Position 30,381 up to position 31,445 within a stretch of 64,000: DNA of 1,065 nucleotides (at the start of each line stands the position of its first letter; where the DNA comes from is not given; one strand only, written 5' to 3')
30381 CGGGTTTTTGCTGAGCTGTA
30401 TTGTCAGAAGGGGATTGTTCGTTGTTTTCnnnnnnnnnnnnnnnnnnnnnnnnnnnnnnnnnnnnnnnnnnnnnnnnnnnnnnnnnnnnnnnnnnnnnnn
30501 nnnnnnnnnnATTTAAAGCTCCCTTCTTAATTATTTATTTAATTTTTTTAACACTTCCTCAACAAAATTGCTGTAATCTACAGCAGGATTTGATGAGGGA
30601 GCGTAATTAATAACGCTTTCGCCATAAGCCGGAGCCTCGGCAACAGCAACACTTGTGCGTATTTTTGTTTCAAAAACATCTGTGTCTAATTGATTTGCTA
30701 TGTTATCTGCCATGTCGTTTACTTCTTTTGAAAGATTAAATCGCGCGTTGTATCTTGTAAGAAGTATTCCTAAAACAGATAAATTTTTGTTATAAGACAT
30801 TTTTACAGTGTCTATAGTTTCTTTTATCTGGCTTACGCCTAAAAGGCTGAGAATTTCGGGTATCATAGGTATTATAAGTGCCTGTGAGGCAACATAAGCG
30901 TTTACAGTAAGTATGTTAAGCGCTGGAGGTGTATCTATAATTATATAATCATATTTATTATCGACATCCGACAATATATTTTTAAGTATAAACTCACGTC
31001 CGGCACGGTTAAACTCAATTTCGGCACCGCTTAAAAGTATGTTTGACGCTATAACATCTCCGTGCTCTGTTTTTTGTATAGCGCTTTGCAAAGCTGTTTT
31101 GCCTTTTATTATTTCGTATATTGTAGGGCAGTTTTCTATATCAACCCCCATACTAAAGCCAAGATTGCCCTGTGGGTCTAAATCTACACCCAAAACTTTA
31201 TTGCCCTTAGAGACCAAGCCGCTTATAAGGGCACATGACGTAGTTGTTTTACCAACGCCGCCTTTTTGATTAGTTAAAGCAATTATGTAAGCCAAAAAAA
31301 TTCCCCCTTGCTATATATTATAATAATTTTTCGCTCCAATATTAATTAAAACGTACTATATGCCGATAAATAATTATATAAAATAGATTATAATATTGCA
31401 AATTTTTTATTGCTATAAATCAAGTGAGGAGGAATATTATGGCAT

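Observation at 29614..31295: Orphan ParA ATPase co-transcribed with a ComFB-domain adaptor-like protein inside the motility locus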

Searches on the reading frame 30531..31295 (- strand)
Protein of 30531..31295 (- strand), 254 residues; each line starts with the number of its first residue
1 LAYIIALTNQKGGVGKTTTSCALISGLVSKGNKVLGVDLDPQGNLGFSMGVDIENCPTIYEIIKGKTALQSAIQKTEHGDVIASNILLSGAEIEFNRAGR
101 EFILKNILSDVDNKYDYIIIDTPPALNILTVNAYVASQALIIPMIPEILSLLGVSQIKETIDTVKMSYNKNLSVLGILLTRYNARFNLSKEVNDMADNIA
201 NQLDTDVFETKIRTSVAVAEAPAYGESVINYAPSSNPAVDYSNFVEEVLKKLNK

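Call 3: search_protein_families(library=pfam, proteins=[window:30531-31295:-], max_evalue=0.1)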
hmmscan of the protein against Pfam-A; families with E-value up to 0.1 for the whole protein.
window:30531-31295:- (254 aa): 10 families
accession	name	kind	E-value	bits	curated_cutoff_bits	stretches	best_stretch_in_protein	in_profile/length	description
PF13614.12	AAA_31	-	3.3e-52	177.4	27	1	4-174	3-177/177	AAA domain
PF01656.29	CbiA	-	1.6e-25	89.9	25.4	1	5-228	1-125/125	CobQ/CobB/MinD/ParA nucleotide binding domain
PF09140.17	MipZ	-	1.5e-11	44.6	20.7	1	3-153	1-138/262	ATPase MipZ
PF10609.15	ParA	-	1.2e-10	41.6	27.1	1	3-248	4-245/246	NUBPL iron-transfer P-loop NTPase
PF02374.21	ArsA_ATPase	-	1.7e-08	34.5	24.3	1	10-124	8-134/305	Anion-transporting ATPase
PF06564.18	CBP_BcsQ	-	2e-08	34.5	21.3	1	4-147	3-148/234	Cellulose biosynthesis protein BcsQ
PF00142.24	Fer4_NifH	-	2.8e-08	34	25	1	10-250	7-246/271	4Fe-4S iron sulfur cluster binding proteins, NifH/frxC family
PF03029.23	ATP_bind_1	-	0.001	19.4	27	1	13-123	6-99/240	Conserved hypothetical ATP binding protein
PF07015.17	VirC1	-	0.0017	18.2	24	1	4-36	3-35/231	VirC1 protein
PF16575.11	CLP1_P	-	0.0075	16.5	26.6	1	13-41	4-32/188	mRNA cleavage and polyadenylation factor CLP1 P-loop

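Call 4: search_protein_families(library=ncbifam, proteins=[window:30531-31295:-], max_evalue=0.1)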
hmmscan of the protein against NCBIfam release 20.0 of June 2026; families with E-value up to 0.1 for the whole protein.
window:30531-31295:- (254 aa): 34 families (the best 25 are shown)
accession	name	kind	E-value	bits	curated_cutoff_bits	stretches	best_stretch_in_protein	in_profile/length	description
NF041546.1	ParA_partition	equivalog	1.3e-29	103.2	180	2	104-246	66-202/203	ParA family partition ATPase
TIGR03453.1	partition_RepA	equivalog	1.7e-28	99.5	348.45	1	4-225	106-347/387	plasmid partitioning protein RepA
TIGR01969.1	minD_arch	subfamily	1.2e-25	90.2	201.75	1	4-250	2-232/251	cell division ATPase MinD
TIGR03371.1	cellulose_yhjQ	equivalog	1.1e-22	80.8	157.85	1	4-246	3-239/246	cellulose biosynthesis protein BcsQ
NF010443.0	PRK13869.1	subfamily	5.3e-19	68.3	446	1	4-221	123-360/405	plasmid-partitioning protein RepA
TIGR01968.1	minD_bact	equivalog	6.1e-19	68.4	212.9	1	3-247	2-235/261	septum site-determining protein MinD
NF041283.1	PrgP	equivalog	1.2e-18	67.5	400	1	1-219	1-229/297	ParA superfamily DNA segregation protein PrgP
NF008079.0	PRK10818.1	equivalog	6.1e-16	58.6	508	1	1-249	1-247/270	septum site-determining protein MinD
NF009701.0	PRK13230.1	subfamily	5.3e-12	45.3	350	2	10-82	8-79/291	nitrogenase reductase-like protein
TIGR01007.1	eps_fam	subfamily_domain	1.8e-10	40.7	108.05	1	4-182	19-190/204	polysaccharide biosynthesis tyrosine autokinase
NF010259.0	PRK13705.1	equivalog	1.1e-09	37.7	725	1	4-216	108-336/388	plasmid-partitioning protein SopA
NF033200.1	F430_CfbC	exception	1.7e-09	37.4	402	1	10-251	7-241/260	Ni-sirohydrochlorin a,c-diamide reductive cyclase ATP-dependent reductase subunit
TIGR04291.1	arsen_driv_ArsA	equivalog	2.1e-09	36.7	650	1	10-70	10-70/565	arsenical pump-driving ATPase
TIGR01287.1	nifH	equivalog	5.3e-09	35.8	394.35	1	10-250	7-246/275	nitrogenase iron protein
TIGR00345.1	GET3_arsA_TRC40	subfamily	1.4e-08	34.6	135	1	11-131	5-142/299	TRC40/GET3/ArsA family transport-energizing ATPase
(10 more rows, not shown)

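Call 21: search_solved_structures(query=window:30531-31295:-, max_evalue=1e-10, show_alignments=2)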
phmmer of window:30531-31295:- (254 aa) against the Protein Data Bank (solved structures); distinct sequences matched with E-value up to 1e-10: 16.
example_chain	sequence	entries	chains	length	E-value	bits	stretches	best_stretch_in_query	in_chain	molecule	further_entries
8ray_B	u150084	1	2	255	6e-45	157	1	3-250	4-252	ParA family protein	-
4pfs_A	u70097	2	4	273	1.1e-43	152.8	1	2-250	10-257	Cobyrinic Acid a,c-diamide synthase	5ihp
5if9_A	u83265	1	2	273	1.7e-43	152.2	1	4-250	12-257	Cobyrinic Acid a,c-diamide synthase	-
1wcv_1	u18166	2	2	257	2.2e-38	135.5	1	5-252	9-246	SEGREGATION PROTEIN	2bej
2bek_A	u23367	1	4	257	3e-37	131.8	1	5-252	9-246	SEGREGATION PROTEIN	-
6iub_A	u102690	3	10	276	8.8e-36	127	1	1-249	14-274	SpoOJ regulator (Soj)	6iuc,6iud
8jmj_A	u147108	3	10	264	9.8e-35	123.6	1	1-249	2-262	SpoOJ regulator (Soj)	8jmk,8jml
3k9g_A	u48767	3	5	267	6e-18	68.7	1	4-148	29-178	PF-32 protein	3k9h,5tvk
1ion_A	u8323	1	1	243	2.6e-17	66.6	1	2-250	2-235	PROBABLE CELL DIVISION INHIBITOR MIND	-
6non_A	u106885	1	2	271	5.4e-17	65.5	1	6-200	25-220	Cobyrinic acid ac-diamide synthase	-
6noo_A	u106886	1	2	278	5.9e-17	65.4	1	6-200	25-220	Maintenance of carboxysome positioning A protein, MCDA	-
1g3q_A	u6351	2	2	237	2.8e-16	63.2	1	2-250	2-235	CELL DIVISION INHIBITOR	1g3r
6nop_B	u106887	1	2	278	7.7e-16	61.8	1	6-200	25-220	Cobyrinic acid ac-diamide synthase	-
7dut_A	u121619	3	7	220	8.9e-14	55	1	4-164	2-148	SOJ protein (Soj)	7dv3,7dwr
6riq_C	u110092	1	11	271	2.1e-12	50.6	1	1-248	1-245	Site-determining protein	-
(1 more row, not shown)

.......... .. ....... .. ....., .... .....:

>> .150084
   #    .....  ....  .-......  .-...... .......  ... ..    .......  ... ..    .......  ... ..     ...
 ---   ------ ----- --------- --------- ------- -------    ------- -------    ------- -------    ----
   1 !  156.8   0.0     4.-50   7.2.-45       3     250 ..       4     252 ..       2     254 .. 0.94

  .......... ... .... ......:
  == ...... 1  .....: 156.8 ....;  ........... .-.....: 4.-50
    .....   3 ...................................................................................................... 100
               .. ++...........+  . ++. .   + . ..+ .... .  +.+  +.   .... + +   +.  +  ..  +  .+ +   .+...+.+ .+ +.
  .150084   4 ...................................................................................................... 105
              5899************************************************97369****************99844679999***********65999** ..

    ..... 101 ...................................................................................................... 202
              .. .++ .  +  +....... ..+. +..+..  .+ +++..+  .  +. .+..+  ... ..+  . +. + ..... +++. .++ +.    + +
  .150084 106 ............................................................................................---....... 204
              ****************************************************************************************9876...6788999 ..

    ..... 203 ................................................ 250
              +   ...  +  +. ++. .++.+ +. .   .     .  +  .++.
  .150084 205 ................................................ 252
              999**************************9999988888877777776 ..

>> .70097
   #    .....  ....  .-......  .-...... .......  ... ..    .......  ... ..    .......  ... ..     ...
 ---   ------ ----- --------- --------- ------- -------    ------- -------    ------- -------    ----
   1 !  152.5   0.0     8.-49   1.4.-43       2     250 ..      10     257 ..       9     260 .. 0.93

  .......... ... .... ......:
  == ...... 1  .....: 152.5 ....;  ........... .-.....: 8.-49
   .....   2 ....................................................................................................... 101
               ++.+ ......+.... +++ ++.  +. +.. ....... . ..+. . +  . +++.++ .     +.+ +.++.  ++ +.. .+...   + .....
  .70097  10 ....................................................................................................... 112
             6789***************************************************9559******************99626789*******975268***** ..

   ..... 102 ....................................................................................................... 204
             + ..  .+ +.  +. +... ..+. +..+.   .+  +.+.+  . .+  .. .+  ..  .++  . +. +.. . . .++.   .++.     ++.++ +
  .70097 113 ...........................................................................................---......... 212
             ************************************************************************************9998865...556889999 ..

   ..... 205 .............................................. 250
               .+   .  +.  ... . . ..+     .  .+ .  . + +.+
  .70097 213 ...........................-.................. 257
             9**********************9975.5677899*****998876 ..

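Call 68: find_homologous_proteins(query=window:30531-31295:-, max_evalue=1e-30)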
Query window:30531-31295:- (254 aa): 7146 proteins with E <= 1e-30 among 8000 candidates; the best 120 are listed.
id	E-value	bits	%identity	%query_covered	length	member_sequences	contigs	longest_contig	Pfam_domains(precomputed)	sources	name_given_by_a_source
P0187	2.8e-124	431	76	99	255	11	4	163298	PF00142.25,PF10609.16,PF01656.30,PF13614.13,PF09140.18,PF06564.19,PF02374.22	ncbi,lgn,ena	-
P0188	1.4e-122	426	75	99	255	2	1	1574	PF00142.25,PF10609.16,PF01656.30,PF13614.13,PF09140.18,PF06564.19,PF02374.22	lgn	-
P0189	8.7e-122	423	75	99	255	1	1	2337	PF00142.25,PF10609.16,PF01656.30,PF13614.13,PF09140.18,PF06564.19,PF02374.22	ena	-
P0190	1.1e-121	423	75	99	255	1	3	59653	PF00142.25,PF10609.16,PF01656.30,PF13614.13,PF09140.18,PF06564.19,PF02374.22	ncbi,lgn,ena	-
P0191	2.1e-120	419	73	99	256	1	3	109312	PF00142.25,PF10609.16,PF01656.30,PF13614.13,PF09140.18,PF06564.19,PF02374.22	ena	-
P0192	3.9e-120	418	73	99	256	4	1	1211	PF00142.25,PF10609.16,PF01656.30,PF13614.13,PF09140.18,PF06564.19,PF02374.22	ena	-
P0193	4.3e-119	414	72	99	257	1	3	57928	PF00142.25,PF10609.16,PF01656.30,PF13614.13,PF09140.18,PF06564.19,PF02374.22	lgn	-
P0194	2.4e-116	405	73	100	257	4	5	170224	PF00142.25,PF10609.16,PF01656.30,PF13614.13,PF09140.18,PF06564.19,PF03029.24,PF02374.22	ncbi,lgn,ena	-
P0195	5.2e-114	398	70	100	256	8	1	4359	PF00142.25,PF10609.16,PF01656.30,PF13614.13,PF09140.18,PF06564.19,PF02374.22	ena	-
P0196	5.5e-113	394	72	98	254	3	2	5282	PF00142.25,PF10609.16,PF01656.30,PF13614.13,PF09140.18,PF06564.19,PF02374.22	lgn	-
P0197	1.3e-112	393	68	100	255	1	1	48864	PF00142.25,PF10609.16,PF01656.30,PF13614.13,PF09140.18,PF06564.19,PF02374.22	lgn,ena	-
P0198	4.5e-112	391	70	100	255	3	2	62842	PF00142.25,PF10609.16,PF01656.30,PF13614.13,PF09140.18,PF06564.19,PF03029.24,PF02374.22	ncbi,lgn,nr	ncbi:MAG: ParA family protein [Firmicutes bacterium]|nr:ParA family protein [Bacillota bacterium]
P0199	4.4e-111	388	71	98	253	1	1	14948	PF00142.25,PF10609.16,PF01656.30,PF13614.13,PF09140.18,PF06564.19,PF02374.22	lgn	-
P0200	4.6e-111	388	71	99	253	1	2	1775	PF10609.16,PF01656.30,PF13614.13,PF09140.18,PF06564.19,PF02374.22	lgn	-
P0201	6.5e-111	388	70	98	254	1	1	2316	PF00142.25,PF10609.16,PF01656.30,PF13614.13,PF09140.18,PF06564.19,PF02374.22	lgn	-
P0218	6.6e-108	378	48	98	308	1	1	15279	PF00142.25,PF10609.16,PF01656.30,PF13614.13,PF09140.18,PF06564.19,PF02374.22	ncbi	-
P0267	4.4e-104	365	67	98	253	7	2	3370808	PF00142.25,PF10609.16,PF01656.30,PF13614.13,PF09140.18,PF06564.19,PF02374.22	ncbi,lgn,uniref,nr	ncbi:AAA family ATPase [Sinanaerobacter sp. ZZT-01]|uniref:ParA family protein n=1 Tax=Sinanaerobact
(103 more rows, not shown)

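Call 69: find_encoding_contigs(protein=P0267, flank=8000, max_places=2)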
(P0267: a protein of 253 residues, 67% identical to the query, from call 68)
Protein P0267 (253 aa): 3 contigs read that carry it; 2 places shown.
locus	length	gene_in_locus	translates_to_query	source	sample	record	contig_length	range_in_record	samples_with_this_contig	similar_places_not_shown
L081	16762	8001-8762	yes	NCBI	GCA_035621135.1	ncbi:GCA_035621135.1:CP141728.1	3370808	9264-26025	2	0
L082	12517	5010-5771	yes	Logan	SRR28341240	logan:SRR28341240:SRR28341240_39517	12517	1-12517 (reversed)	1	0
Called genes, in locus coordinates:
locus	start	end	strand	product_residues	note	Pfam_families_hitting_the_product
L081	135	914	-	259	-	PF05552:MS_channel_1st_1 (weak), PF21088:MS_channel_1st, PF00924:MS_channel_2nd, PF21082:MS_channel_3rd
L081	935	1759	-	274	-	PF00753:Lactamase_B, PF23023:Anti-Pycsar_Apyc1 (weak)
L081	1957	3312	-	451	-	PF00209:SNF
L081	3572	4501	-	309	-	PF01584:CheW, PF00072:Response_reg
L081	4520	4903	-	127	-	-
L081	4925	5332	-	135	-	PF02561:FliS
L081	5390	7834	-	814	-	PF02465:FliD_N, PF07195:FliD_C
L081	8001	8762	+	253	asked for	PF00142:Fer4_NifH (faint), PF01656:CbiA, PF02374:ArsA_ATPase (weak), PF06564:CBP_BcsQ, PF09140:MipZ (faint), PF10609:ParA (faint), PF13614:AAA_31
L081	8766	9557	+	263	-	PF10719:ComFB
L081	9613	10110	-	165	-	PF03975:CheD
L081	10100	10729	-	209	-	PF04509:CheC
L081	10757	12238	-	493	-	PF20250:FapA_N, PF03961:FapA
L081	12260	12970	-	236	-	PF00460:Flg_bb_rod, PF22692:LlgE_F_G_D1 (weak), PF06429:Flg_bbr_C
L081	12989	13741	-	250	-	PF00460:Flg_bb_rod, PF22692:LlgE_F_G_D1, PF06429:Flg_bbr_C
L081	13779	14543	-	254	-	PF04542:Sigma70_r2, PF04539:Sigma70_r3, PF08281:Sigma70_r4_2 (weak), PF04545:Sigma70_r4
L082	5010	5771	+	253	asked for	PF00142:Fer4_NifH (faint), PF01656:CbiA, PF02374:ArsA_ATPase (weak), PF06564:CBP_BcsQ, PF09140:MipZ (faint), PF10609:ParA (faint), PF13614:AAA_31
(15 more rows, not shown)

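Call 70: find_encoding_contigs(protein=P0218, flank=8000, max_places=2)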
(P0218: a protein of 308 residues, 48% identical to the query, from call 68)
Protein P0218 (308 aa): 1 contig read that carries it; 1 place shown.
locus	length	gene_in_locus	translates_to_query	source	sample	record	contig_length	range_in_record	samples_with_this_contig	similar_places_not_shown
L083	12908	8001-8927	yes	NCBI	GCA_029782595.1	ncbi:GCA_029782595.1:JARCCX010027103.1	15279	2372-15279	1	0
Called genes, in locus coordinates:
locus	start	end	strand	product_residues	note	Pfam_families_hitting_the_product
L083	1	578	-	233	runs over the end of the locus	-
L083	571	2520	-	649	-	PF11104:PilM_2 (weak), PF06723:MreB_Mbl (weak), PF14450:FtsA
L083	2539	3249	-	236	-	PF02463:SMC_N (faint), PF00005:ABC_tran, PF13304:AAA_21 (faint)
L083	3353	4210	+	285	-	PF13529:Peptidase_C39_2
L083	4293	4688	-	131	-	-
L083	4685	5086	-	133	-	PF02561:FliS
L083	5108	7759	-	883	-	PF02465:FliD_N, PF07195:FliD_C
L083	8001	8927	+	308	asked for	PF00142:Fer4_NifH (weak), PF01656:CbiA, PF02374:ArsA_ATPase (weak), PF06564:CBP_BcsQ, PF09140:MipZ (weak), PF10609:ParA, PF13614:AAA_31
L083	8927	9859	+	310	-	PF10719:ComFB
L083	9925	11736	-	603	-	PF00496:SBP_bac_5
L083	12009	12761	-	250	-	PF14014:DUF4230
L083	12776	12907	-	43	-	?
